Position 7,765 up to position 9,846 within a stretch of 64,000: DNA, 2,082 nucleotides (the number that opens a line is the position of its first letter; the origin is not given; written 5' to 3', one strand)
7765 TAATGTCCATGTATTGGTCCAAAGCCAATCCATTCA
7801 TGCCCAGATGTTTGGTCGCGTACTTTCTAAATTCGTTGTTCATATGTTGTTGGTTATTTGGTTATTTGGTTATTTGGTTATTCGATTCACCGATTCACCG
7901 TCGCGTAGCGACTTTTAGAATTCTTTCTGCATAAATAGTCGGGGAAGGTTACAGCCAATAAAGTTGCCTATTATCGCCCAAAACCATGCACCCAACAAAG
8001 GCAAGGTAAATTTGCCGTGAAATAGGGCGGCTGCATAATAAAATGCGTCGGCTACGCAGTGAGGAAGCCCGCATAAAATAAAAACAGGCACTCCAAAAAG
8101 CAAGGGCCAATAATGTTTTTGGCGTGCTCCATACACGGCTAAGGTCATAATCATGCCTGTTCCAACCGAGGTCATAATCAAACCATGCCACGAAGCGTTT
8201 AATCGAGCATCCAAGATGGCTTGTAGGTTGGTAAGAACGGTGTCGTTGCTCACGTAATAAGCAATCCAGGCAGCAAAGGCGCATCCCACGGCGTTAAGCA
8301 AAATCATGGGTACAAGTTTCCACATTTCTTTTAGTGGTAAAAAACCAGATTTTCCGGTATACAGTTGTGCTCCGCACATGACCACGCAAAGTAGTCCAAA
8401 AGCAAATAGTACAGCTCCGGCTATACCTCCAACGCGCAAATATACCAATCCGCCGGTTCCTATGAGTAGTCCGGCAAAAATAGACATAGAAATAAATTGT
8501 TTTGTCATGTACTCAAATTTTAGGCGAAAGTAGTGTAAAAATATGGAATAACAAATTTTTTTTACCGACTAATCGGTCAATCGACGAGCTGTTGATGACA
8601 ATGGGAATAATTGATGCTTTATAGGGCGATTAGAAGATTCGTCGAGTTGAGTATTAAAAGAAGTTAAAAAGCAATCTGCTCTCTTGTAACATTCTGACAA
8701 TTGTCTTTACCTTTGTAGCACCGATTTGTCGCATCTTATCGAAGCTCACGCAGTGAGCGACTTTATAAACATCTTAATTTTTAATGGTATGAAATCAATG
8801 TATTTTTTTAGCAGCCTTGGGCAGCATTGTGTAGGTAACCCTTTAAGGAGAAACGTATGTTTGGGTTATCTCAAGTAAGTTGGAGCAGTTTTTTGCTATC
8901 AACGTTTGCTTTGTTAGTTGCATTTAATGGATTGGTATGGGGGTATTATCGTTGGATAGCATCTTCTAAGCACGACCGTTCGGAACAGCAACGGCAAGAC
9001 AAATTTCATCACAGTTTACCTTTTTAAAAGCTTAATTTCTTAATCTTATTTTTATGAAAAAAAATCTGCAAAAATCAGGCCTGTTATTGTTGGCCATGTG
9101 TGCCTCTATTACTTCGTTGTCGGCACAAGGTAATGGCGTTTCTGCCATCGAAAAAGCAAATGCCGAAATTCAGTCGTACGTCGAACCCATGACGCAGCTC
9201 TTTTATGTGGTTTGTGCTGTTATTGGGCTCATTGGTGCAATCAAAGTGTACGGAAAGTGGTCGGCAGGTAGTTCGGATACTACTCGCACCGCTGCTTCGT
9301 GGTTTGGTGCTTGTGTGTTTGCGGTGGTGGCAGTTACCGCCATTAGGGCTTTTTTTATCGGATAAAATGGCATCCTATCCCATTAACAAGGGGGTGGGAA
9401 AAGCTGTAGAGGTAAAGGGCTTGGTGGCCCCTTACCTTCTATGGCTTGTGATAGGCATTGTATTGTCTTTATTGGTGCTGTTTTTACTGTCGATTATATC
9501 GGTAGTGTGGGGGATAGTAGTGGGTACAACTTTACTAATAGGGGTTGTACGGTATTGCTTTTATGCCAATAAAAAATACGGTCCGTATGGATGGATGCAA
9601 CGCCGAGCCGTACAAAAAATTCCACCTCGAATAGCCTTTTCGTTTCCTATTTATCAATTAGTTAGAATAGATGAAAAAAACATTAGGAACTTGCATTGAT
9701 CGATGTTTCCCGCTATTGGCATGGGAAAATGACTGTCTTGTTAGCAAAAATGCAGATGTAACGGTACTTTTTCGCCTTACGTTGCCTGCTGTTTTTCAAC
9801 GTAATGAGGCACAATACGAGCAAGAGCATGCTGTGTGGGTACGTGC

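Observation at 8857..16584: Orphan Bacteroides-type T4SS operon lacking any DNA-processing, coupling or integration genes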

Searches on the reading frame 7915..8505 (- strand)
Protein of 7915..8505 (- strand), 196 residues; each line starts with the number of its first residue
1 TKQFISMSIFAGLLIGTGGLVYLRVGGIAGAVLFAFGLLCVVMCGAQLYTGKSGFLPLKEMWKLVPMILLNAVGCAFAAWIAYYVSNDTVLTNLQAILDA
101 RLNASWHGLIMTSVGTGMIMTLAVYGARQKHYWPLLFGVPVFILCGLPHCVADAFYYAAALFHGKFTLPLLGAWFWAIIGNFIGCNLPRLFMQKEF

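Call 17: search_protein_families(library=pfam, proteins=[window:7915-8505:-], max_evalue=0.00001)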
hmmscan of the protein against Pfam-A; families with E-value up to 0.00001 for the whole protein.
window:7915-8505:- (196 aa): 1 family
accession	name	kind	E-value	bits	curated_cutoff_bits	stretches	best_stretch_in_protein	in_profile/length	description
PF01226.23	Form_Nir_trans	-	1.6e-17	64.2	34.6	1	3-184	20-229/240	Formate/nitrite transporter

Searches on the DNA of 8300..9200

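Call 43: search_rna_families(source=window, start=8300, end=9200, threshold=evalue, max_evalue=1)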
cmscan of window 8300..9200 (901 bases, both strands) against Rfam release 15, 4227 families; matches with E-value up to 1: 0.
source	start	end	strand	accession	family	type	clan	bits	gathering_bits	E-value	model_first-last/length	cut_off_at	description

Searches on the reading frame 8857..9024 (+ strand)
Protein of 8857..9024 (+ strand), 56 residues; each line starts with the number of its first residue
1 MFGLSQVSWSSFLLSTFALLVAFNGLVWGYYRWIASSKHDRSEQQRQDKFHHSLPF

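Call 10: search_protein_families(library=pfam, proteins=[window:8857-9024:+], max_evalue=0.01)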
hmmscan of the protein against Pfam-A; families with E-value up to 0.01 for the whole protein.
window:8857-9024:+ (56 aa): 0 families

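Call 11: search_protein_families(library=ncbifam, proteins=[window:8857-9024:+], max_evalue=0.01)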
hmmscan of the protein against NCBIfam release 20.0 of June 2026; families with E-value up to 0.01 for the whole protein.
window:8857-9024:+ (56 aa): 0 families

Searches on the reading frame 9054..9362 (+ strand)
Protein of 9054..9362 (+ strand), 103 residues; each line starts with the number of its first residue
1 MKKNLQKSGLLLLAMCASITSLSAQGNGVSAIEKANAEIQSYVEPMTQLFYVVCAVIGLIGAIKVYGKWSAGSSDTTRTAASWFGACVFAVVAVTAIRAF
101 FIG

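Call 10: search_protein_families(library=pfam, proteins=[window:9054-9362:+], max_evalue=0.01)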
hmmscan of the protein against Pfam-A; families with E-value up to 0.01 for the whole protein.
window:9054-9362:+ (103 aa): 1 family
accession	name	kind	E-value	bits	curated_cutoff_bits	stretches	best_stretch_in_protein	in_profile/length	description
PF13572.11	DUF4134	-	6.6e-30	103.7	26.5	1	11-101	3-93/93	Domain of unknown function (DUF4134)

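Call 11: search_protein_families(library=ncbifam, proteins=[window:9054-9362:+], max_evalue=0.01)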
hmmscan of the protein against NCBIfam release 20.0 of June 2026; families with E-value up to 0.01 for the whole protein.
window:9054-9362:+ (103 aa): 0 families

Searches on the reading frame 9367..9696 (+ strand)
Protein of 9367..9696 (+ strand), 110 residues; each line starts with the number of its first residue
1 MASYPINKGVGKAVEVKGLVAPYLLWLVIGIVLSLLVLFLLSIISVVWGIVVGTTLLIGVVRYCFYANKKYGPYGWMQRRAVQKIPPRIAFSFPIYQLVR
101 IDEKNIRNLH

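Call 10: search_protein_families(library=pfam, proteins=[window:9367-9696:+], max_evalue=0.01)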
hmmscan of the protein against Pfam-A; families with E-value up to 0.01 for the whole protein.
window:9367-9696:+ (110 aa): 2 families
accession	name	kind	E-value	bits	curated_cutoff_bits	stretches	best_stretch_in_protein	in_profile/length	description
PF13571.11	DUF4133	-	3.2e-15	56.7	25.2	1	6-91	1-88/91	Domain of unknown function (DUF4133)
PF11990.13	DUF3487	-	0.0015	18.8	27.8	1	23-82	29-89/114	Protein of unknown function (DUF3487)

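Call 11: search_protein_families(library=ncbifam, proteins=[window:9367-9696:+], max_evalue=0.01)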
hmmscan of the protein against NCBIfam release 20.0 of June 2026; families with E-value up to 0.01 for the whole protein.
window:9367-9696:+ (110 aa): 1 family
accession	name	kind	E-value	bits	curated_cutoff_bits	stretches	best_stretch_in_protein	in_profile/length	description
TIGR03750.1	conj_TIGR03750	hypoth_equivalog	0.00035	20.5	70.75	1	24-85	28-90/111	TIGR03750 family conjugal transfer protein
